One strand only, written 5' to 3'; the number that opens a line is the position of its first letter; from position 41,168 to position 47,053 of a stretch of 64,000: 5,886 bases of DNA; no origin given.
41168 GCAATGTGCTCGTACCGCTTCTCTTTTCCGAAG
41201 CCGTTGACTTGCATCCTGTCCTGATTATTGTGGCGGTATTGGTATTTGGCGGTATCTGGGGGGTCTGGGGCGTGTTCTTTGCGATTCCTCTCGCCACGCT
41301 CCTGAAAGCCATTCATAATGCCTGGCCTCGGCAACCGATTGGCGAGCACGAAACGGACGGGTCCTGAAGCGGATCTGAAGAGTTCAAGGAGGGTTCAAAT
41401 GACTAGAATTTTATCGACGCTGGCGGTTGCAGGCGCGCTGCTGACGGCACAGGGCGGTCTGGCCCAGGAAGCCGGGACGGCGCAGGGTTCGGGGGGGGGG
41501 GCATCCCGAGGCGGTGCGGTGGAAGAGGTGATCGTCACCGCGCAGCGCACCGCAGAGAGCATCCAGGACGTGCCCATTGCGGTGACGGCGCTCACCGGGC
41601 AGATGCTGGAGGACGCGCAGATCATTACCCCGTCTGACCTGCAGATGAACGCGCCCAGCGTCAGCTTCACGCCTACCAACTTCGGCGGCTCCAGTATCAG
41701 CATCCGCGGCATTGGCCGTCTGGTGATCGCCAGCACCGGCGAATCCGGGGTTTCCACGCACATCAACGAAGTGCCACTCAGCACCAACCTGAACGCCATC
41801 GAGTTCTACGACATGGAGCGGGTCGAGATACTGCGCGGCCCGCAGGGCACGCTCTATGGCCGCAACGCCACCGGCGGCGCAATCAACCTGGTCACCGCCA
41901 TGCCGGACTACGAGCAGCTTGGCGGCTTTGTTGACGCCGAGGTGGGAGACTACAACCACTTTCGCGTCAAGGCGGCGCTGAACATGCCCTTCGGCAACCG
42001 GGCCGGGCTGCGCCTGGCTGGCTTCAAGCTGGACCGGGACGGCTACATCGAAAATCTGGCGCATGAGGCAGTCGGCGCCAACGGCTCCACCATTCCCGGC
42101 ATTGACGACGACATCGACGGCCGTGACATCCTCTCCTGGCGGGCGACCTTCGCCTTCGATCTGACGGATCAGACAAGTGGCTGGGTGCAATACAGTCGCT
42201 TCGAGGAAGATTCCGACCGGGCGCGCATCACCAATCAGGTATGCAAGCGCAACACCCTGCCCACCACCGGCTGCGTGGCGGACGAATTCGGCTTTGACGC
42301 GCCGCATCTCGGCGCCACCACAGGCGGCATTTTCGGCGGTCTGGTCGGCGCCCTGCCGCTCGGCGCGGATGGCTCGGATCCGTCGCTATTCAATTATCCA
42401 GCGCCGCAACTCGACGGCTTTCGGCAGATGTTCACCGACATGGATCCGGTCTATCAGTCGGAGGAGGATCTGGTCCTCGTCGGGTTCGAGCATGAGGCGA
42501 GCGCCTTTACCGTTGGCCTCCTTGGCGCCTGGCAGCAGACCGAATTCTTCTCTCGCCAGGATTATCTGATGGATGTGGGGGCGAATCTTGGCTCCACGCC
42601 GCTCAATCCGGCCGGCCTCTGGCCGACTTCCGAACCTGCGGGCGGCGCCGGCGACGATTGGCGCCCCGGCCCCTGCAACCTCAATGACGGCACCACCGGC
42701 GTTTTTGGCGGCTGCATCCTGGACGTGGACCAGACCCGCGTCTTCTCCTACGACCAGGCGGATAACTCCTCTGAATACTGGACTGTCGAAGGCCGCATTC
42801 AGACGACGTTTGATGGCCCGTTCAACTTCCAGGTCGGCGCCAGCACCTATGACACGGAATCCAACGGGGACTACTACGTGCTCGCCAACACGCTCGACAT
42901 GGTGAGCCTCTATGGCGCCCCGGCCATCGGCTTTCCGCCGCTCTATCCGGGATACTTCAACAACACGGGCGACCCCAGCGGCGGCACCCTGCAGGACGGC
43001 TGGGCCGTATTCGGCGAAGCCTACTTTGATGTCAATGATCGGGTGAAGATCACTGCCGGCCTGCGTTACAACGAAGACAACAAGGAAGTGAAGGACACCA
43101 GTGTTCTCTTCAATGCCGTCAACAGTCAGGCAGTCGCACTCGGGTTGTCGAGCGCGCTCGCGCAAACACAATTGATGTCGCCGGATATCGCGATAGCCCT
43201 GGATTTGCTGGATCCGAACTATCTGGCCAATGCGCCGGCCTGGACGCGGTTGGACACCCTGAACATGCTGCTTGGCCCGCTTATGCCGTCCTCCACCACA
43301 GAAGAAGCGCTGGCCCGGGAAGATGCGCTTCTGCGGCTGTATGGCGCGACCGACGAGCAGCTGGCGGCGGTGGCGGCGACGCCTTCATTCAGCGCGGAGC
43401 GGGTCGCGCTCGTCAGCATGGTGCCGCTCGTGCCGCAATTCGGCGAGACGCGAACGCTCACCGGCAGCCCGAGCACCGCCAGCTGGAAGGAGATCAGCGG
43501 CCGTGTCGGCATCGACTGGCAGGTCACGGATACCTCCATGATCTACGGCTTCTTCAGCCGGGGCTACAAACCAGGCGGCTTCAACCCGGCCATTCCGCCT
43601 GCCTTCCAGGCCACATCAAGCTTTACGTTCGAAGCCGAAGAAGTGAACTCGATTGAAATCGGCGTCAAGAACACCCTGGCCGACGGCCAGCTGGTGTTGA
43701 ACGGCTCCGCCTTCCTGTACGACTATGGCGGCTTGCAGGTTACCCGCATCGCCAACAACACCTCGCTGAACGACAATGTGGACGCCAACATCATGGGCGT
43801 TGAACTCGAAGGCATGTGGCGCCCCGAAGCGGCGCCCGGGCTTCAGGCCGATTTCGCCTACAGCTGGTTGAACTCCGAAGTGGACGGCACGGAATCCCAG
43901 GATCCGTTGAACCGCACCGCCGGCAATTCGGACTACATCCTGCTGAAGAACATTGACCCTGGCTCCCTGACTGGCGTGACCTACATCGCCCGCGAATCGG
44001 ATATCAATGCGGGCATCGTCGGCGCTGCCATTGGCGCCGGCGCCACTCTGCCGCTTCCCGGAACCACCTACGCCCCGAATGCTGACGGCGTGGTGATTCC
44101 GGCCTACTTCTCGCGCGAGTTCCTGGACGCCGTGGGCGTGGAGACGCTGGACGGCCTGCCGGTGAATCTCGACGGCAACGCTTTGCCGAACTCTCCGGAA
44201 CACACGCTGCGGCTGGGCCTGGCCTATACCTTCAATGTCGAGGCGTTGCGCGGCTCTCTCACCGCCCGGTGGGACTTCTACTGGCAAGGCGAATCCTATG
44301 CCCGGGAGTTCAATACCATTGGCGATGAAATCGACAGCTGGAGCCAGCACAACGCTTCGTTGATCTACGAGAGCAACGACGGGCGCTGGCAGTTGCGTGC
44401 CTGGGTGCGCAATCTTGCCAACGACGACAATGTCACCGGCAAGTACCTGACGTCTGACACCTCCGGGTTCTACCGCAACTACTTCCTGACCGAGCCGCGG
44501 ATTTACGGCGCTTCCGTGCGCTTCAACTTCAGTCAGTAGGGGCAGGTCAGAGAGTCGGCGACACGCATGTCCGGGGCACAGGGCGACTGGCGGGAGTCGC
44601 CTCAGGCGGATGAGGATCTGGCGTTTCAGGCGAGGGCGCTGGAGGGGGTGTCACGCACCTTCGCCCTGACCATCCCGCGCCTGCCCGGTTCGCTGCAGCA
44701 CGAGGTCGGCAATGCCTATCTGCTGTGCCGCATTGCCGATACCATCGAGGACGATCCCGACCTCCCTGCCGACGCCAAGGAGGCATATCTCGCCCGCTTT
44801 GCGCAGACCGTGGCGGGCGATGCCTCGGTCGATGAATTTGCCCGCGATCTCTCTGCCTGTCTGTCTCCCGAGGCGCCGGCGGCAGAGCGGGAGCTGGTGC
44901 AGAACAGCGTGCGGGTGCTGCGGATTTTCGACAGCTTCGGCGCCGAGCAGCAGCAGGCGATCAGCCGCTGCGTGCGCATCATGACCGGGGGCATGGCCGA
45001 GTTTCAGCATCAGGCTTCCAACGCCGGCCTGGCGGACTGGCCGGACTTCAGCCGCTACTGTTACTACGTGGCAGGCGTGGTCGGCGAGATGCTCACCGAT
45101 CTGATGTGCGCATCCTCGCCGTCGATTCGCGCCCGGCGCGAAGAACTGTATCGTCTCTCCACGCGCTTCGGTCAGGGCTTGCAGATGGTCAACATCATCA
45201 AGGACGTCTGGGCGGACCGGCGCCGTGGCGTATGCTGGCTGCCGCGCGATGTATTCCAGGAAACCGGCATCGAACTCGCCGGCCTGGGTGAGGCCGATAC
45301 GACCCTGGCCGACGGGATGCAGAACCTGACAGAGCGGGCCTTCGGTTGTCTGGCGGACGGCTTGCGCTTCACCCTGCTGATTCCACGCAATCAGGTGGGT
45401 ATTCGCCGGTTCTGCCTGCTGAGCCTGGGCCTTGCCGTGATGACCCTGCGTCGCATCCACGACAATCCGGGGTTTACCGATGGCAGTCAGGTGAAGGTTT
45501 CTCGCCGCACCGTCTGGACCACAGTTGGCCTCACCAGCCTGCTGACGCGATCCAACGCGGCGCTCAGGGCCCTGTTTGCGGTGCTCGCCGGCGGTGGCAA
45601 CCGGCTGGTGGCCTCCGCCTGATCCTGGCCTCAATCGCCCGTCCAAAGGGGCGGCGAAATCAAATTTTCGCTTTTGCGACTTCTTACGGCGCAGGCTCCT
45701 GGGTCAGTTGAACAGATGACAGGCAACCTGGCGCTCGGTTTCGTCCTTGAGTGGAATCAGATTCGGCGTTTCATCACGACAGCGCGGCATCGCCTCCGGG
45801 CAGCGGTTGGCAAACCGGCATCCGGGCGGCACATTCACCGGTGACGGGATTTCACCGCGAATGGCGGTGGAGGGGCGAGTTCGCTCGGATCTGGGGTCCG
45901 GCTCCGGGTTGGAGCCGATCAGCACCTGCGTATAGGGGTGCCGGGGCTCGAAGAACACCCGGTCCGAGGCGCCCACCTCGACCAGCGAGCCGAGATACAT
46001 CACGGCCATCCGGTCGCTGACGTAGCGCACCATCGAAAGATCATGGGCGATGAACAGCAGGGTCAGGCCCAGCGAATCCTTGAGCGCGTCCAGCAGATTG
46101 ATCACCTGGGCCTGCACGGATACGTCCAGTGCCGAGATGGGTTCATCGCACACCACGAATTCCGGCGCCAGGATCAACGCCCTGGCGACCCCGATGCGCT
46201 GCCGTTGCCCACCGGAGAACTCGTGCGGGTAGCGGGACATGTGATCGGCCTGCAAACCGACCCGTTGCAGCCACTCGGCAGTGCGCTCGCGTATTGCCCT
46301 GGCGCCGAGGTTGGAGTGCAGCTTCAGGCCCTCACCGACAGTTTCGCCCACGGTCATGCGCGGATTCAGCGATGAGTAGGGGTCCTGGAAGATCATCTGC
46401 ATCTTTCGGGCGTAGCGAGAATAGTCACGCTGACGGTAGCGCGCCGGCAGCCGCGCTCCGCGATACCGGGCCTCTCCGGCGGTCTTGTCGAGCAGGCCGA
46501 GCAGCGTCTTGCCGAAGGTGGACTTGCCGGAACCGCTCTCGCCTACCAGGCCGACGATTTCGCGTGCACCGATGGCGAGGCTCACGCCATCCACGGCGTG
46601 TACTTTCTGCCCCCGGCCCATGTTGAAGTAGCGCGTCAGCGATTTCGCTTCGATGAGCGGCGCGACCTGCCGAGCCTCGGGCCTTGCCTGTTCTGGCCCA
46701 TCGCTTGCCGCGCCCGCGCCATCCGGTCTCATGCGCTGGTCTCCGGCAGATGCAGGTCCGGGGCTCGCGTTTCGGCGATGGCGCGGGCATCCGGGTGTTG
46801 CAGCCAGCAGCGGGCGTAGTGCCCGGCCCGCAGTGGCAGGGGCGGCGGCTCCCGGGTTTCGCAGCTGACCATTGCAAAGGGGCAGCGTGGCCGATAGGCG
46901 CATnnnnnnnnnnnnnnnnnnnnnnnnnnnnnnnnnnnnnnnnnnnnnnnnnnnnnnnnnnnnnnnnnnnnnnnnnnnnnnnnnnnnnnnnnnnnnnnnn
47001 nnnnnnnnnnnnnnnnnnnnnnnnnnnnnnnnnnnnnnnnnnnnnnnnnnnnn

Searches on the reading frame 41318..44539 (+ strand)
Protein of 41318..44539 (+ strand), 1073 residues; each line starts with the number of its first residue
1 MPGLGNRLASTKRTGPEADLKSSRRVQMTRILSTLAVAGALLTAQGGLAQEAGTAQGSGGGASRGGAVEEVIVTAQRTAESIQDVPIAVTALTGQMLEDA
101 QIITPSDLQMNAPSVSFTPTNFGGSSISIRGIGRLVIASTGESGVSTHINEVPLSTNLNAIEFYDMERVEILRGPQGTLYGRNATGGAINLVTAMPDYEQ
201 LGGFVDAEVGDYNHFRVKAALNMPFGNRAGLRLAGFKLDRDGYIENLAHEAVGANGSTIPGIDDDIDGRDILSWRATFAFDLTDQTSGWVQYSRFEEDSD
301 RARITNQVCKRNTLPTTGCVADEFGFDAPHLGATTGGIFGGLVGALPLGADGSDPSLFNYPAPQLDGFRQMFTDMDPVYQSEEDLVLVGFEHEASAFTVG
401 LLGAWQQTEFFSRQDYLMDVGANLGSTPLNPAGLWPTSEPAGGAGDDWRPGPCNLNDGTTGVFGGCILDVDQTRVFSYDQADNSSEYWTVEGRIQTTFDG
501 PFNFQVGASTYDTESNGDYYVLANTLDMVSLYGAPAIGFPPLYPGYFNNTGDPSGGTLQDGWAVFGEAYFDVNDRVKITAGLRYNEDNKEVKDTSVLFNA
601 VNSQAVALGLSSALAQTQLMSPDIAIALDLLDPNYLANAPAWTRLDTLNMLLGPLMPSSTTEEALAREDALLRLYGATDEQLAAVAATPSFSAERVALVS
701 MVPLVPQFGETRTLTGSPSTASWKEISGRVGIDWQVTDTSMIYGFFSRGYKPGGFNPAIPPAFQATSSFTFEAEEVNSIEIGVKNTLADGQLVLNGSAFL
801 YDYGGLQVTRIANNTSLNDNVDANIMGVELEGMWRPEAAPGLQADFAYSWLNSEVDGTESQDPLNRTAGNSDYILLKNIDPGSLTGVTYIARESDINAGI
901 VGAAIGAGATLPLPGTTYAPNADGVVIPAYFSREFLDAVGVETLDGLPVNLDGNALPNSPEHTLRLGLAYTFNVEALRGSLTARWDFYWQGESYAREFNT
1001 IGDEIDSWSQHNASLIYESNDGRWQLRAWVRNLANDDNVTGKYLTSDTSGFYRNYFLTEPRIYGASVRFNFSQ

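Call 10: search_protein_families(library=pfam, proteins=[window:41318-44539:+], max_evalue=0.00001)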
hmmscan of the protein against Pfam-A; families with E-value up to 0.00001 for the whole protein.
window:41318-44539:+ (1073 aa): 2 families
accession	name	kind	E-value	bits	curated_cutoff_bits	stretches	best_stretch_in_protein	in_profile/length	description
PF00593.30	TonB_dep_Rec_b-barrel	-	7.6e-31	108.9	27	1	715-1033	206-436/436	TonB dependent receptor-like, beta-barrel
PF07715.20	Plug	-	1.1e-19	71.3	23.9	1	82-188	2-107/107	TonB-dependent Receptor Plug Domain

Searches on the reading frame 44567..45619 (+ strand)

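Call 39: search_protein_families(library=pfam, proteins=[window:44567-45619:+], max_evalue=0.00001)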
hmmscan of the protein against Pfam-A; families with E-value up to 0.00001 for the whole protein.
window:44567-45619:+ (351 aa): 1 family
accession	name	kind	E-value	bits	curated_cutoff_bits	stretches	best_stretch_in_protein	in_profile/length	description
PF00494.24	SQS_PSY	-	9.4e-57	193.1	26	1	26-314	2-262/263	Squalene/phytoene synthase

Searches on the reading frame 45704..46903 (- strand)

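Call 39: search_protein_families(library=pfam, proteins=[window:45704-46903:-], max_evalue=0.00001)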
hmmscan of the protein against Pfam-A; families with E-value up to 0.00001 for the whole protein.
window:45704-46903:- (399 aa): 2 families
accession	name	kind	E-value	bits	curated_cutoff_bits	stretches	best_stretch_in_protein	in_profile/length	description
PF00005.33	ABC_tran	-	2.3e-29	103.2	25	1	105-256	2-136/137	ABC transporter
PF08352.17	oligo_HPY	-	2.6e-18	66.6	27.1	1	308-375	1-65/65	Oligopeptide/dipeptide transporter, C-terminal region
